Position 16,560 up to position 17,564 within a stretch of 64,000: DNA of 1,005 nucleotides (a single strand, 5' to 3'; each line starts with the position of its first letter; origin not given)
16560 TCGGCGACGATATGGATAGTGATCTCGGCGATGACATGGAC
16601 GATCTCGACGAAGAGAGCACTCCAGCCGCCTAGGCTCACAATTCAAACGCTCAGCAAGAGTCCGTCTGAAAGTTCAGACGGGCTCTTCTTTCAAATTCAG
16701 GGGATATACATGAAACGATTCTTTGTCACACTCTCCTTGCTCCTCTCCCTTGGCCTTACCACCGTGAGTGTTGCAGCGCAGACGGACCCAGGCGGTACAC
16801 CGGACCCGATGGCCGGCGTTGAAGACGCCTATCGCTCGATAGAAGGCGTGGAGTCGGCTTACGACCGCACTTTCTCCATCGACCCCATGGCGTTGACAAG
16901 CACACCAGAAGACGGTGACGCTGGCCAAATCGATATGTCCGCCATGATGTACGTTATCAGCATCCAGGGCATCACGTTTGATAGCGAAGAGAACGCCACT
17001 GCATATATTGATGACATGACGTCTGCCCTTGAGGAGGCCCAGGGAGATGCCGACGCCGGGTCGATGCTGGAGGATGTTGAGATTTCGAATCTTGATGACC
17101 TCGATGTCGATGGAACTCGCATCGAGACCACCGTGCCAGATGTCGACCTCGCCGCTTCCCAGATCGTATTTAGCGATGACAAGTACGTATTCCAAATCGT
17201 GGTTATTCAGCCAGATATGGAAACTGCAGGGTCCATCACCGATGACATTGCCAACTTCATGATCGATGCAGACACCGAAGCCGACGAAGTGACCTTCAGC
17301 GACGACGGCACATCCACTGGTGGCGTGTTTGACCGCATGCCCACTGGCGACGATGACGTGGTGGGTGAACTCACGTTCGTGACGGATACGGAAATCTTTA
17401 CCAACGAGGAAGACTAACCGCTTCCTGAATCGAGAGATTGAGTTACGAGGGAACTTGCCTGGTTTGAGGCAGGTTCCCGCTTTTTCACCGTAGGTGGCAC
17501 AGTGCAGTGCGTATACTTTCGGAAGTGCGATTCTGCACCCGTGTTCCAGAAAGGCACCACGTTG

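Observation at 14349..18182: Tandem array of four genes encoding five copies of an unassigned secreted acidic domain ending in G-[ST]-[ST]-G-G-x-[WF]-[DE]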

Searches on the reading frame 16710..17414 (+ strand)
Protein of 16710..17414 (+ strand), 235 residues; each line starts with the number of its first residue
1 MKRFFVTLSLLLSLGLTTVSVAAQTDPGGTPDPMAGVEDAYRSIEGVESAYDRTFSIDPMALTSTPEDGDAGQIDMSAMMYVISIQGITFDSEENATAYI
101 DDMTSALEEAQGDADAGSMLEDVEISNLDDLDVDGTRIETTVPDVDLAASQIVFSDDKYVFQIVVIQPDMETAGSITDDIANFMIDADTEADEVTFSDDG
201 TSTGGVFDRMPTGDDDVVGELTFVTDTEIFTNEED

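Call 4: search_protein_families(library=pfam, proteins=[window:16710-17414:+], max_evalue=10)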
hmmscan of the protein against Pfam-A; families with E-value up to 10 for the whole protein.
window:16710-17414:+ (235 aa): 1 family
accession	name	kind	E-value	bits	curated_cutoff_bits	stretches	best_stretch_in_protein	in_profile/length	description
PF24767.1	UBA_At5g58720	-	0.38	11.1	27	1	100-115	19-34/44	At5g58720 UBA-like domain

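Call 5: search_protein_families(library=ncbifam, proteins=[window:16710-17414:+], max_evalue=10)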
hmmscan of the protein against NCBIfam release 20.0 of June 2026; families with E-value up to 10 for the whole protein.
window:16710-17414:+ (235 aa): 0 families

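Call 7: find_homologous_proteins(query=window:16710-17414:+, max_evalue=0.01)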
Query window:16710-17414:+ (235 aa): 43 proteins with E <= 0.01 among 998 candidates.
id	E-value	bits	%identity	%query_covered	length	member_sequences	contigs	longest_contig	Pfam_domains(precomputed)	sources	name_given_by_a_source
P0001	1.2e-135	468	97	100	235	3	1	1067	-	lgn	-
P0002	4.0e-72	261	58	89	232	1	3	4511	-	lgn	-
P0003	4.4e-69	251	56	97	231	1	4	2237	-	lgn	-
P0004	3.6e-67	244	56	100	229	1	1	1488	-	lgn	-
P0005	2.8e-65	238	54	89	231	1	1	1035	-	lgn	-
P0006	4.2e-65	238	53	89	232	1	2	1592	-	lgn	-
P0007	1.1e-64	236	54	100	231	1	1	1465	-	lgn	-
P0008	1.5e-64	236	51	100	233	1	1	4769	-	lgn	-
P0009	5.2e-64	234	54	98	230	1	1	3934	-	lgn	-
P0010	5.9e-64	234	54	98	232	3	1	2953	-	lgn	-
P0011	9.6e-63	230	53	98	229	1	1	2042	-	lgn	-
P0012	3.4e-61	225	53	97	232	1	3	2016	-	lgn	-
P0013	1.3e-60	223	51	100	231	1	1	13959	-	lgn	-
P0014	1.7e-59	219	52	98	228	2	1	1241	-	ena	-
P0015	2.5e-57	212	50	92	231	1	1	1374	-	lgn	-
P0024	7.8e-48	181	45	90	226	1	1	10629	-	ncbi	-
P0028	7.7e-44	168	45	97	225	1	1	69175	-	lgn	-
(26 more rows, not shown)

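Call 11: find_encoding_contigs(protein=P0028, flank=10000, max_places=3)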
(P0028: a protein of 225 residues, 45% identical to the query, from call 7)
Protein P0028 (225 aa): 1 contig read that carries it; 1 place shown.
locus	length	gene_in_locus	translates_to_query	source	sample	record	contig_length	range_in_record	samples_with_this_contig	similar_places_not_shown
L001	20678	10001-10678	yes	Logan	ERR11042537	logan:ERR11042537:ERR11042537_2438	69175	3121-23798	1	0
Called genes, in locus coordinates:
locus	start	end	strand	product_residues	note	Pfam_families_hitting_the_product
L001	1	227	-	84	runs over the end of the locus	PF11387:DUF2795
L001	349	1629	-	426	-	PF02844:GARS_N, PF01071:GARS_A, PF02843:GARS_C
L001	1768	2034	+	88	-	-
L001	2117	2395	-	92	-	PF04362:Iron_traffic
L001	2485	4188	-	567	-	-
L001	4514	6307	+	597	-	PF03193:RsgA_GTPase (faint), PF00009:GTP_EFTU, PF00350:Dynamin_N, PF01926:MMR_HSR1, PF02421:FeoB_N (faint), PF00350:Dynamin_N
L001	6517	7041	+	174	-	PF04264:YceI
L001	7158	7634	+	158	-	PF12867:DinB_2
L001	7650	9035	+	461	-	-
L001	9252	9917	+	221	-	-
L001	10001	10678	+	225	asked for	-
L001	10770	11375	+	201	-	-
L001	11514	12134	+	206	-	-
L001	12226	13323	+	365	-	PF01883:FeS_assembly_P, PF10609:ParA, PF13614:AAA_31, PF01656:CbiA, PF09140:MipZ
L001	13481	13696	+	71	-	-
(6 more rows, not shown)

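Call 12: find_encoding_contigs(protein=P0024, flank=10000, max_places=3)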
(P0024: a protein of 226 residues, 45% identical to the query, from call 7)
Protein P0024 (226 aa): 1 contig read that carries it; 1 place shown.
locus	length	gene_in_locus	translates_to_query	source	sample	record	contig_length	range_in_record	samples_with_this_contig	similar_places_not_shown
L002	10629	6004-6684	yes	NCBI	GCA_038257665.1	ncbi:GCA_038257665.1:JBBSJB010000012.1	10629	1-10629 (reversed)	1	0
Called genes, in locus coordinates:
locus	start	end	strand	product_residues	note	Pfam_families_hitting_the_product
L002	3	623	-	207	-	?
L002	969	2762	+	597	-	PF03193:RsgA_GTPase (faint), PF00009:GTP_EFTU, PF00350:Dynamin_N, PF01926:MMR_HSR1, PF02421:FeoB_N (faint), PF00350:Dynamin_N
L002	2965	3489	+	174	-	PF04264:YceI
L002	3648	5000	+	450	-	-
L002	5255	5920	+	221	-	-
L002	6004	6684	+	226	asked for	-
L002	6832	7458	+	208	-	-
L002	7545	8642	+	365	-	PF01883:FeS_assembly_P, PF10609:ParA, PF13614:AAA_31, PF01656:CbiA, PF09140:MipZ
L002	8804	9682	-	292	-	PF12911:OppC_N (weak), PF00528:BPD_transp_1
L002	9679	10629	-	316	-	?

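Call 13: find_related_loci(query=A1, collection=genome_contigs, flank=10000)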
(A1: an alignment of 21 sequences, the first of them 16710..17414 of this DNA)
Query A1 (235 aa) in genome_contigs; peptide patterns used: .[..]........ (x = any residue, [..] = any of these).
37 stretches matched a pattern; 22 encode a relative of the query (tblastn E <= 1e-3); 20 distinct loci.
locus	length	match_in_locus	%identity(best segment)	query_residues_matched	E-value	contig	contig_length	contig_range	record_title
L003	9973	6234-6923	51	1-234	1e-63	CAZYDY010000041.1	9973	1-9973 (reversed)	MAG TPA_asm: uncultured Sphaerobacteraceae bacterium isolate SRP220891_co3_68 genome assembly, contig: NODE_11067_length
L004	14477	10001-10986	44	15-233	2e-46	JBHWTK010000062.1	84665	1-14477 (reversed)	MAG: Chloroflexia bacterium isolate MAG_PS_CA_16 k141_1027752, whole genome shotgun sequence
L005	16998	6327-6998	45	1-230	9e-47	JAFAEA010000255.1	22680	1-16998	MAG: Chloroflexota bacterium isolate OH_SBlB_109 k127_17088, whole genome shotgun sequence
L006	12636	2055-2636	44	30-230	2e-47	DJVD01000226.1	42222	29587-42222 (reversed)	MAG TPA_asm: Chloroflexi bacterium UBA6265 UBA6265_contig_83707, whole genome shotgun sequence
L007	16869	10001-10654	34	1-230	5e-28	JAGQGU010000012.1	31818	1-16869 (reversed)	MAG: Thermomicrobiales bacterium isolate HKST-UBA75 2009_3384, whole genome shotgun sequence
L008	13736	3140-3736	34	20-230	6e-27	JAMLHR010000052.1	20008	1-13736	MAG: Thermomicrobiales bacterium isolate ACE_NR_CHLO14 ACE_NR_CHLO14_52, whole genome shotgun sequence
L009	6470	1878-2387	36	44-217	2e-20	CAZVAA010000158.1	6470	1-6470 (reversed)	MAG TPA_asm: uncultured Sphaerobacteraceae bacterium isolate SRP187154_co1_9 genome assembly, contig: NODE_18218_length_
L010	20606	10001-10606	34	2-215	2e-15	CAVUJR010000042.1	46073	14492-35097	MAG: uncultured Chloroflexia bacterium isolate MFD01721.bin.2.39 genome assembly, contig: contig_44989, whole genome sho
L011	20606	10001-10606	32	2-215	4e-15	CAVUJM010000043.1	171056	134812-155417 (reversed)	MAG: uncultured Chloroflexia bacterium isolate MFD01721.bin.3.252 genome assembly, contig: contig_6996, whole genome sho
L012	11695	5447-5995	34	44-230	1e-14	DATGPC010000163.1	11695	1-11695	MAG TPA_asm: Thermomicrobiales bacterium isolate SMAG_U10385 k141_1425888, whole genome shotgun sequence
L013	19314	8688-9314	28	3-221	3e-11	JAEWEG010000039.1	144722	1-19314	MAG: Chloroflexota bacterium isolate OH_PBlB_136 k127_544493, whole genome shotgun sequence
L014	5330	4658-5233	29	44-232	5e-10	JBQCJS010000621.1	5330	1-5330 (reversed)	MAG: Thermomicrobiales bacterium isolate bin998 k127_6888978, whole genome shotgun sequence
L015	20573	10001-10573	28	44-234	2e-9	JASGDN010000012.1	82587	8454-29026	MAG: Thermomicrobiales bacterium isolate 4M006 JMF-2106-05-0004.bin.6_11, whole genome shotgun sequence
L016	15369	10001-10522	27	44-221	7e-9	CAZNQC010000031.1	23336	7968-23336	MAG TPA_asm: uncultured Sphaerobacteraceae bacterium isolate SRP344714_co1_164 genome assembly, contig: NODE_4165_length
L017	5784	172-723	23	44-229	8e-9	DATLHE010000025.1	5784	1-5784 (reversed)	MAG TPA_asm: Thermomicrobiales bacterium isolate SMAG_U13632 k141_341768, whole genome shotgun sequence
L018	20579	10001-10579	28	23-222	2e-8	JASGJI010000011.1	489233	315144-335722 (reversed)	MAG: Thermomicrobiales bacterium isolate 5N436 JMF-2111-06-0005.ont.bin.436_10, whole genome shotgun sequence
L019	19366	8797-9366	27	41-230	1e-9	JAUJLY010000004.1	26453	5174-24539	MAG: Thermomicrobiales bacterium isolate YPbin1 NODE_221_length_26453_cov_7.692515, whole genome shotgun sequence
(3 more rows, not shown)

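Call 16: find_homologous_proteins(query=A1, max_evalue=0.001)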
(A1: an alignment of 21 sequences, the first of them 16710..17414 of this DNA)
Query A1 (21 sequences) (235 aa, profile of the alignment): 169 proteins with E <= 0.001 among 8000 candidates; the best 120 are listed.
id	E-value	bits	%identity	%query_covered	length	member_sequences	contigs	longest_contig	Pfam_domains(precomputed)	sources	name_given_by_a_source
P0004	3.0e-91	323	56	100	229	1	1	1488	-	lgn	-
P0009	3.6e-91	323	54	98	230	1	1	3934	-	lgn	-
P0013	8.5e-91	322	51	100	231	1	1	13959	-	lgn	-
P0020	2.0e-90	320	48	88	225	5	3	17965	-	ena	-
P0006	2.5e-90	320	53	89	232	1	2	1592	-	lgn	-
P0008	2.6e-89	317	51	100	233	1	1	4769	-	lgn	-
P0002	9.6e-89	315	58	89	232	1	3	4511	-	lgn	-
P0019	1.2e-87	311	48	91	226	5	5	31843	-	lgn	-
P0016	2.8e-87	310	53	80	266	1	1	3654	-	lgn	-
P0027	5.0e-87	309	46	97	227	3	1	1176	-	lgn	-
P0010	1.2e-86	308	54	98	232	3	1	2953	-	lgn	-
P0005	1.8e-86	307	54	89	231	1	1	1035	-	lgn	-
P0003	2.5e-86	307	56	97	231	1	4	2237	-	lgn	-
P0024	3.2e-86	307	45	90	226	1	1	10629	-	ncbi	-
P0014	3.6e-86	306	52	98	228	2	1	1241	-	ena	-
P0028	9.2e-84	299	45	97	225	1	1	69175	-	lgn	-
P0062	7.3e-65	237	33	90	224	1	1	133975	-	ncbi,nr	ncbi:MAG: hypothetical protein M9934_05305 [Thermomicrobiales bacterium]|nr:hypothetical protein [Th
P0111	4.1e-35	140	28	98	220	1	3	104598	-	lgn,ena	-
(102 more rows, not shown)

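Call 22: predict_structure(alignment_id=A2)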
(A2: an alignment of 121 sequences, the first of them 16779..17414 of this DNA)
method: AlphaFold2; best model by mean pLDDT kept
length: 212 residues; sequences in the alignment: 121
mean_pLDDT: 87.5   pTM: 0.84
mean pLDDT of the five models: 87.5, 85.5, 85.4, 84.6, 82.2
residues with pLDDT >= 90: 140; 70-90: 44; 50-70: 22; < 50: 6
segments of 3 or more residues with pLDDT < 50: 4-6
pLDDT, mean of each block of 10 residues (from residue 1): 50 84 97 87 59 83 98 96 88 72 92 92 92 97 96 97 93 92 96 94 93 49
secondary structure, 60 per line:
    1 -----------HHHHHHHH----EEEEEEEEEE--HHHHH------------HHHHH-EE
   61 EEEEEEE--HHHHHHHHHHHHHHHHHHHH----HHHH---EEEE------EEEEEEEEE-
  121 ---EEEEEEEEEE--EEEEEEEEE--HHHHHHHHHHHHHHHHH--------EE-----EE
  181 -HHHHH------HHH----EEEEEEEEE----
elements in order: H12-19 E24-33 H36-40 H53-57 E59-67 H70-89 H94-97 E101-104 E111-119 E124-133 E136-144 H147-163 H182-186 E200-208

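Call 25: fold_search(model_id=the predicted structure, library=pdb)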
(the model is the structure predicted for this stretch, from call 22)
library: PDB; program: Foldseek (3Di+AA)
matches with E <= 10: 1180; with E <= 0.001: 0
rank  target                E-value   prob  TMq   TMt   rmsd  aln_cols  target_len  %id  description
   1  4esq                  1.7e-03  1.00  0.28  0.31  10.3       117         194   13  Crystal structure of the extracellular domain of PknH from Mycobacterium tuberculosis (released 2012-07-18)
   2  7cu9_A                1.9e-03  0.96  0.31  0.33  18.3       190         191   10  Crystal structure of the soluble domain of TiME protein from Mycobacterium smegmatis (released 2021-08-25)
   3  7cu9_B                2.9e-03  0.93  0.30  0.33  18.2       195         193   11  Crystal structure of the soluble domain of TiME protein from Mycobacterium smegmatis (released 2021-08-25)
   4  7cu8_D                7.1e-03  1.00  0.36  0.40   3.9       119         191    8  Crystal structure of the soluble domain of TiME protein from Mycobacterium tuberculosis (released 2021-08-25)
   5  7cu8_A                8.1e-03  0.94  0.26  0.29  11.6       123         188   10  Crystal structure of the soluble domain of TiME protein from Mycobacterium tuberculosis (released 2021-08-25)
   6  7cu8_E                1.4e-02  0.92  0.27  0.29  11.2       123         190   10  Crystal structure of the soluble domain of TiME protein from Mycobacterium tuberculosis (released 2021-08-25)
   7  6e8a_A                2.1e-02  0.96  0.31  0.41   4.4       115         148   13  Crystal structure of DcrB from Salmonella enterica at 1.92 Angstroms resolution (released 2018-10-31)
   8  3qkg                  2.9e-02  0.10  0.14  0.17  18.2       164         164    7  Crystal structure of alpha-1-microglobulin at 2.3 A resolution (released 2012-02-08)
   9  4ors_A                3.9e-02  0.12  0.15  0.18  18.0       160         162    8  Three-dimensional structure of the C65A mutant of Human lipocalin-type Prostaglandin D Synthase apo-form (released 2014-08-06)
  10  9mvg_D                4.4e-02  0.84  0.28  0.40   5.5       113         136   14  Structure of SciW variant L66A bound to the Rhs1 transmembrane domain (released 2026-01-28)
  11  6xrb_A                4.7e-02  0.72  0.25  0.32   6.1       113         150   14  Crystal structure of SciW from Salmonella typhimurium (released 2020-12-30)
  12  1mhm_A                4.7e-02  0.18  0.15  0.13  17.6       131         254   10  Crystal structure of S-adenosylmethionine decarboxylase from potato (released 2002-12-11)
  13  4ol4                  6.0e-02  0.41  0.29  0.34   9.0       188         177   16  Crystal structure of secreted proline rich antigen MTC28 (Rv0040c) from Mycobacterium tuberculosis (released 2015-01-28)
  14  1nrf                  6.4e-02  0.69  0.18  0.16   4.7        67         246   16  C-terminal domain of the Bacillus licheniformis BlaR penicillin-receptor (released 2004-01-24)
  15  6xrr_D                6.8e-02  0.72  0.26  0.36   5.7       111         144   14  Structure of SciW bound to the Rhs1 Transmembrane Domain from Salmonella typhimurium (released 2020-12-30)
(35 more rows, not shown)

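Call 30: search_solved_structures(query=A2, max_evalue=10, show_alignments=3)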
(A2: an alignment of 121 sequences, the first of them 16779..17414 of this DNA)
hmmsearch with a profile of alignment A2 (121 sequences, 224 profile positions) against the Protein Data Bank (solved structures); distinct sequences matched with E-value up to 10: 6.
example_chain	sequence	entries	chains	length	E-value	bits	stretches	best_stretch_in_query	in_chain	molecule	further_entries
3opn_A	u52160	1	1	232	0.54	13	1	188-210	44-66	putative hemolysin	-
3gfg_A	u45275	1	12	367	1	12.1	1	107-166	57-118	Uncharacterized oxidoreductase yvaA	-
3gdo_A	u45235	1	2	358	1.1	12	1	107-166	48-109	Uncharacterized oxidoreductase yvaA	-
3hp7_A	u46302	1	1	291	1.7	11.4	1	188-207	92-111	Hemolysin, putative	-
8hm4_A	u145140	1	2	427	1.7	11.4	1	75-165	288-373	Peptidylprolyl isomerase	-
8hm3_B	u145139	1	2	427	1.7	11.4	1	75-165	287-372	Peptidylprolyl isomerase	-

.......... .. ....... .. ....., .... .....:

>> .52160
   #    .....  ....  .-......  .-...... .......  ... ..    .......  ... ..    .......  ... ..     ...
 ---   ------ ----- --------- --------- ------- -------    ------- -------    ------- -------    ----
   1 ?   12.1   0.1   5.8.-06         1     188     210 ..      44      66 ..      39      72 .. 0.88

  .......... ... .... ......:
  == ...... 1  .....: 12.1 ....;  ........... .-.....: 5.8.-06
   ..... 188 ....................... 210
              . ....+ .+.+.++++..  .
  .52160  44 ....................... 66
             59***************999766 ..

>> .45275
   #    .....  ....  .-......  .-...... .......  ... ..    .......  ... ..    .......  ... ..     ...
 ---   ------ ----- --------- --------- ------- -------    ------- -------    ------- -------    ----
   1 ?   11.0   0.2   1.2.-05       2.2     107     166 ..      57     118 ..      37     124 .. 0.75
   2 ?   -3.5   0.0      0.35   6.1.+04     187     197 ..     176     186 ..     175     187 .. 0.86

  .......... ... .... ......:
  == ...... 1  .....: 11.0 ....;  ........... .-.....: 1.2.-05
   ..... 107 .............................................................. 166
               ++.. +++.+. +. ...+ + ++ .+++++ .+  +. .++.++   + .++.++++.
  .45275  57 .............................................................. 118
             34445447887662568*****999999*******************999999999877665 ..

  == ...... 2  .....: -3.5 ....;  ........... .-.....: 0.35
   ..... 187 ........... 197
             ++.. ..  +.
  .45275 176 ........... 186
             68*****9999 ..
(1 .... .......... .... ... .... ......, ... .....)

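Call 31: search_protein_families(library=pfam, alignment_id=A2, max_evalue=1)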
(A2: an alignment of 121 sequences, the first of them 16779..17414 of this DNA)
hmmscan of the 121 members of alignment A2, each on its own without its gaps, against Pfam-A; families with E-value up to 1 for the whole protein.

A. member 1, window:16779-17414:+ (212 aa): 1 family
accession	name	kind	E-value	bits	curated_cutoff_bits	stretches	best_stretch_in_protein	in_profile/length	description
PF24767.1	UBA_At5g58720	-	0.37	11.1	27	0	77-92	19-34/44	At5g58720 UBA-like domain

B. families by the number of members that match (of 121 scanned): 66 families (the first 25 are shown)
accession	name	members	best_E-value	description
PF08139.17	LPAM_1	7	0.26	Prokaryotic membrane lipoprotein lipid attachment site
PF24024.1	DUF7336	5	0.041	Domain of unknown function (DUF7336)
PF14285.11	DUF4367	3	0.017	Domain of unknown function (DUF4367)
PF15403.11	HiaBD2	3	0.035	HiaBD2_N domain of Trimeric autotransporter adhesin (GIN)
PF14032.12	PknH_C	2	0.00023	PknH-like extracellular domain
PF22764.1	E217_Gp32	2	0.0028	Tail fiber protein gp32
PF17000.10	Asp5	2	0.021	Accessory secretory protein Sec, Asp5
PF03211.19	Pectate_lyase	2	0.03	Pectate lyase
PF22335.1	Cas10-Cmr2_palm2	2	0.039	Cas10/Cmr2, second palm domain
PF20686.2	CsoSCA_cat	2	0.04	Carboxysome Shell Carbonic Anhydrase, catalytic domain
PF20230.4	DUF6588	2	0.044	Family of unknown function (DUF6588)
PF19244.4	Poly_A_pol_cat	2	0.062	Poly(A) polymerase catalytic subunit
PF18213.6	SUB1_ProdP9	2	0.077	SUB1 protease Prodomain ProdP9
PF24647.1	Phage_blade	2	0.11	Phage blade protein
PF23245.1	RRM_PARP14_2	2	0.11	PARP14, second RRM domain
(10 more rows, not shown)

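Call 36: search_protein_representatives(alignment_id=A2)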
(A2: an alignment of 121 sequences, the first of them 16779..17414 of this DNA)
Query: 121 sequences, 224 profile positions. Proteins with E-value up to 0.001 (for the whole library): 367; up to 1e-10: 296; up to 1e-30: 90. The best 150 are listed.
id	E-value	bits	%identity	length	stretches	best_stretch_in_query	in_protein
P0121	9.4e-75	267.4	-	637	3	18-219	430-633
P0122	6.0e-74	264.8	-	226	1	1-220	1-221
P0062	1.9e-73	263.1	-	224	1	2-223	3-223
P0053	4.1e-71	255.5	-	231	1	1-222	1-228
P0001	2.8e-69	249.5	-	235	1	1-223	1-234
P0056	6.8e-68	245.0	-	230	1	1-220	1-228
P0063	9.9e-68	244.4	-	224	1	1-221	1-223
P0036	2.3e-65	236.7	-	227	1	1-221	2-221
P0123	6.6e-57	209.0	-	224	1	2-221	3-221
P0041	4.3e-55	203.1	-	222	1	1-219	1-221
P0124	1.5e-54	201.3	-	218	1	1-220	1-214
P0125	1.0e-52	195.3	-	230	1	2-221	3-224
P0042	5.9e-52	192.8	-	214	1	1-219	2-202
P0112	1.3e-50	188.4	-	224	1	1-221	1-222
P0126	1.3e-50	188.4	-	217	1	1-219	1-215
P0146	7.6e-41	156.5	-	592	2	28-221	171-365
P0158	1.9e-36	142.1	-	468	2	4-219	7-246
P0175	7.0e-34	133.7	-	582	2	33-221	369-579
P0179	1.2e-33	132.9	-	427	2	1-215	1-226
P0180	1.5e-33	132.7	-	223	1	2-221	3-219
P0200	1.9e-30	122.5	-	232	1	4-220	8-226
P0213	1.3e-28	116.5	-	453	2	5-220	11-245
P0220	2.1e-27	112.5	-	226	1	8-216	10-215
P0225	6.0e-27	111.0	-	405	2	4-201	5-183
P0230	6.9e-26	107.6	-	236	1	2-222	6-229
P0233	9.4e-26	107.1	-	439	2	14-209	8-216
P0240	6.7e-25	104.4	-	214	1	6-222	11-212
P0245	2.1e-24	102.7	-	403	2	1-203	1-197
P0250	4.5e-24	101.6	-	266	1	26-220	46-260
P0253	7.8e-24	100.9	-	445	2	6-211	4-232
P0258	1.8e-23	99.7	-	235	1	7-216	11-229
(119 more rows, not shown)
